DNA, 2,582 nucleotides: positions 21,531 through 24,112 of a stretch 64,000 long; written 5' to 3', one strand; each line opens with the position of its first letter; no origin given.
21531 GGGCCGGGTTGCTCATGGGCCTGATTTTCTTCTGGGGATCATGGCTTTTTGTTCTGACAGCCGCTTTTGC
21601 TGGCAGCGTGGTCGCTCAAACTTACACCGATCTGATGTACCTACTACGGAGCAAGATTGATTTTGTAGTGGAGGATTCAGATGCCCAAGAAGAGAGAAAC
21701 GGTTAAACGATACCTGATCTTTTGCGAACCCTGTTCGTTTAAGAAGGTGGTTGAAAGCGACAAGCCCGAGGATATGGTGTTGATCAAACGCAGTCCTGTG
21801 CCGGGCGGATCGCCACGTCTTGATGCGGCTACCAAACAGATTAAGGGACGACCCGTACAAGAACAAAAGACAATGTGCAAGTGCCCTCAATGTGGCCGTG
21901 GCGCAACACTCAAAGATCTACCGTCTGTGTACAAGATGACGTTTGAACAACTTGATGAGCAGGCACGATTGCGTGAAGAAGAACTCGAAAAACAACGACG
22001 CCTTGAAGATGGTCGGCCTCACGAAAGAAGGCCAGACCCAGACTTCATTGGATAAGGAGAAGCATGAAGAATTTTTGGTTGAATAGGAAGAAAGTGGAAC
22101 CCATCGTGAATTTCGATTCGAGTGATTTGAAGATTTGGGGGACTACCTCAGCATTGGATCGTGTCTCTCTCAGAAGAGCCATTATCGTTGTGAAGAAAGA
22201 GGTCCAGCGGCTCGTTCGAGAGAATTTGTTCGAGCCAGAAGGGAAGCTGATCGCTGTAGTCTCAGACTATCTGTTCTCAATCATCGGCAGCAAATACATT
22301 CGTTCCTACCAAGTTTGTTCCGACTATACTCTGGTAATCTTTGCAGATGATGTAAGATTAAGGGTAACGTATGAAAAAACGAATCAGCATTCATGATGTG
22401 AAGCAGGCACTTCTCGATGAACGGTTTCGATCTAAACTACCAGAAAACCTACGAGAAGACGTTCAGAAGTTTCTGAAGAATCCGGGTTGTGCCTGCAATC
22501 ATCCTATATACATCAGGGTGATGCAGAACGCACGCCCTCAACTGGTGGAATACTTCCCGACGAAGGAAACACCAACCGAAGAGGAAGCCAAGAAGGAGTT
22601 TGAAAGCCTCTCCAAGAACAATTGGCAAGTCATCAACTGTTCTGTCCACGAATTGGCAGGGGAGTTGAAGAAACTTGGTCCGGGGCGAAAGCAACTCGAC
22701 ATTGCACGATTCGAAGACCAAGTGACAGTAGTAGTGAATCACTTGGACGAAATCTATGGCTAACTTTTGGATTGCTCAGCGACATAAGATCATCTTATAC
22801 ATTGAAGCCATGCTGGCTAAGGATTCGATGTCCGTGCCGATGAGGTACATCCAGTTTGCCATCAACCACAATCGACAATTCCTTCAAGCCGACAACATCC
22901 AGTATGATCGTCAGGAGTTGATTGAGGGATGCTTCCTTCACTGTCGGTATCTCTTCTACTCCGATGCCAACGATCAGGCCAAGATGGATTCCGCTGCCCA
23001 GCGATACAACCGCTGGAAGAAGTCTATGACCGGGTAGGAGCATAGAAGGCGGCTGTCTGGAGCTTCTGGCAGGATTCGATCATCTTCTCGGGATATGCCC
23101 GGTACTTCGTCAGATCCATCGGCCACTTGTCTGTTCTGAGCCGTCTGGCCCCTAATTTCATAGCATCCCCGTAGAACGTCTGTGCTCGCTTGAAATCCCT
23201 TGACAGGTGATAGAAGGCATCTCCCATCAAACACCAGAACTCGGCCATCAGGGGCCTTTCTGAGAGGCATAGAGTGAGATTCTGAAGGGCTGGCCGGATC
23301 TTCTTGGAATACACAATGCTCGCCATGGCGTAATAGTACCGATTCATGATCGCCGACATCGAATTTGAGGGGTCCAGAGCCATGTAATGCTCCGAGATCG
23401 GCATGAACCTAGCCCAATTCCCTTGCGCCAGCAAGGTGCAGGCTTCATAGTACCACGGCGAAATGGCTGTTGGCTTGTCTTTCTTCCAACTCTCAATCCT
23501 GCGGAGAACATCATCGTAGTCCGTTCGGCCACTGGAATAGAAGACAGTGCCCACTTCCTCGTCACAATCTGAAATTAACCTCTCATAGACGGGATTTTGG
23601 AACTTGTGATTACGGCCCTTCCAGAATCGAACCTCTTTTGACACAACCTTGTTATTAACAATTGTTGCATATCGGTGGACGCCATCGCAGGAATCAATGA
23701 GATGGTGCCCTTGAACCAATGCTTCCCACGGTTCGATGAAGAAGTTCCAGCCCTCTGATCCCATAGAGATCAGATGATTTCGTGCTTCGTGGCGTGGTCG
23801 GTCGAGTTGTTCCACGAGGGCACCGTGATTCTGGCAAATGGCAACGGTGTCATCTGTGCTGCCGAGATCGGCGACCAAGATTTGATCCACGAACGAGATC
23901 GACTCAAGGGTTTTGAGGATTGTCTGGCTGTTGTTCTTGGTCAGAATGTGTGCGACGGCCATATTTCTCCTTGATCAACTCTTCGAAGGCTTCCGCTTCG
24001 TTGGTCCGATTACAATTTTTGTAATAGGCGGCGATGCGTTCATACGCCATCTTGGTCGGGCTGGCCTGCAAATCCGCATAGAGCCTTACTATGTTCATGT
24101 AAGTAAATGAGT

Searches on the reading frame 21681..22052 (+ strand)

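Call 3: search_protein_families(library=pfam, proteins=[window:21681-22052:+], max_evalue=1)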
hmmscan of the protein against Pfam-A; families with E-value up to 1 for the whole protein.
window:21681-22052:+ (124 aa): 1 family
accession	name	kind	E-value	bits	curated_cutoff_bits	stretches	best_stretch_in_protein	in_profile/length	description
PF19134.6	DUF5817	-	0.024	15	31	1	59-86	15-42/57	Domain of unknown function (DUF5817)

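Call 4: search_protein_families(library=phrogs, proteins=[window:21681-22052:+], max_evalue=1)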
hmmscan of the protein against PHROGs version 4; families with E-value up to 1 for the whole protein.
window:21681-22052:+ (124 aa): 2 families
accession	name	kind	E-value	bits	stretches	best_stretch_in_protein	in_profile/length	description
phrog_25323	-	unknown function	0.23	12.4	1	25-85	44-101/159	-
phrog_35433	-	unknown function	0.24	12.7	1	78-105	24-51/120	-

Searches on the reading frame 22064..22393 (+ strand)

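Call 3: search_protein_families(library=pfam, proteins=[window:22064-22393:+], max_evalue=1)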
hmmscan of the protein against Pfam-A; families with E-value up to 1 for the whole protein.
window:22064-22393:+ (110 aa): 0 families

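Call 4: search_protein_families(library=phrogs, proteins=[window:22064-22393:+], max_evalue=1)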
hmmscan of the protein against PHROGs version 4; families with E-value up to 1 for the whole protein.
window:22064-22393:+ (110 aa): 2 families
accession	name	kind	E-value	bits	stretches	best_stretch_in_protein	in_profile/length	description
phrog_10581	-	tail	0.0004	19.8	1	8-85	784-872/915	tail sheath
phrog_23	-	tail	0.00076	19.3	1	6-89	336-429/496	tail sheath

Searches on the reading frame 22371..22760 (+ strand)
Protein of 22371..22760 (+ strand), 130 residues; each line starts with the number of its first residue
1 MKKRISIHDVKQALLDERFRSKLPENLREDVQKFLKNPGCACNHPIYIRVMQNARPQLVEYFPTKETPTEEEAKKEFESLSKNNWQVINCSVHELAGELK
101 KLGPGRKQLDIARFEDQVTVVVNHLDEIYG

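Call 3: search_protein_families(library=pfam, proteins=[window:22371-22760:+], max_evalue=1)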
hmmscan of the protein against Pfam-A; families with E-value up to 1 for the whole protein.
window:22371-22760:+ (130 aa): 2 families
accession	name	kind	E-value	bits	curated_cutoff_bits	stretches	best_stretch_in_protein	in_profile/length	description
PF04661.18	Pox_I3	-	0.085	12.4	27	1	44-89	137-179/260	Poxvirus I3 ssDNA-binding protein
PF03869.20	Arc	-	0.15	12.4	20.4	1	16-52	4-40/50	Arc-like DNA binding domain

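Call 4: search_protein_families(library=phrogs, proteins=[window:22371-22760:+], max_evalue=1)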
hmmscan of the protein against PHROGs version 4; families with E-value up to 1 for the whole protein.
window:22371-22760:+ (130 aa): 1 family
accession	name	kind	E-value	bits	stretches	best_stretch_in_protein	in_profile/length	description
phrog_18027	-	unknown function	0.35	11.9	1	74-100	15-41/76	-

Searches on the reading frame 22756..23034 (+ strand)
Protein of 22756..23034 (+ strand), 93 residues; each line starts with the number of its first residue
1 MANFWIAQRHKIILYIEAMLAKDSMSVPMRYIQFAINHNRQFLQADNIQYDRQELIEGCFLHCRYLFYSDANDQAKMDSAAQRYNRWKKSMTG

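Call 3: search_protein_families(library=pfam, proteins=[window:22756-23034:+], max_evalue=1)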
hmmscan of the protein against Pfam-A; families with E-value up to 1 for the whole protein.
window:22756-23034:+ (93 aa): 0 families

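Call 4: search_protein_families(library=phrogs, proteins=[window:22756-23034:+], max_evalue=1)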
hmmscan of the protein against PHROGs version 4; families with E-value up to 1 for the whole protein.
window:22756-23034:+ (93 aa): 1 family
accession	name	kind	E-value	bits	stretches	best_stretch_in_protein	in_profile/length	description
phrog_4330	-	unknown function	0.079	13.7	1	17-91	40-104/200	-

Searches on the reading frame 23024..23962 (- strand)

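Call 3: search_protein_families(library=pfam, proteins=[window:23024-23962:-], max_evalue=1)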
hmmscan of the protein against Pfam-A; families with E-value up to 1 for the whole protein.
window:23024-23962:- (312 aa): 1 family
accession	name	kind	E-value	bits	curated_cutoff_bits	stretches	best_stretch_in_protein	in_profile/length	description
PF00535.33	Glycos_transf_2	-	0.00066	20.1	23.3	1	6-62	4-71/168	Glycosyl transferase family 2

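Call 4: search_protein_families(library=phrogs, proteins=[window:23024-23962:-], max_evalue=1)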
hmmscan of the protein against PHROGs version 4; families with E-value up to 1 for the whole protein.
window:23024-23962:- (312 aa): 4 families
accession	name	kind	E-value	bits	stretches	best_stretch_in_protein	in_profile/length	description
phrog_13126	-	moron, auxiliary metabolic gene and host takeover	1.3e-06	28.9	1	6-54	7-55/394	beta-1,4-glycosyltransferase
phrog_35576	-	unknown function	0.049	12.9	1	186-218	440-472/681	-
phrog_11350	-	unknown function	0.28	12.3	1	141-179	63-100/108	-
phrog_7189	-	unknown function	0.32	12.2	1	117-163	26-72/75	-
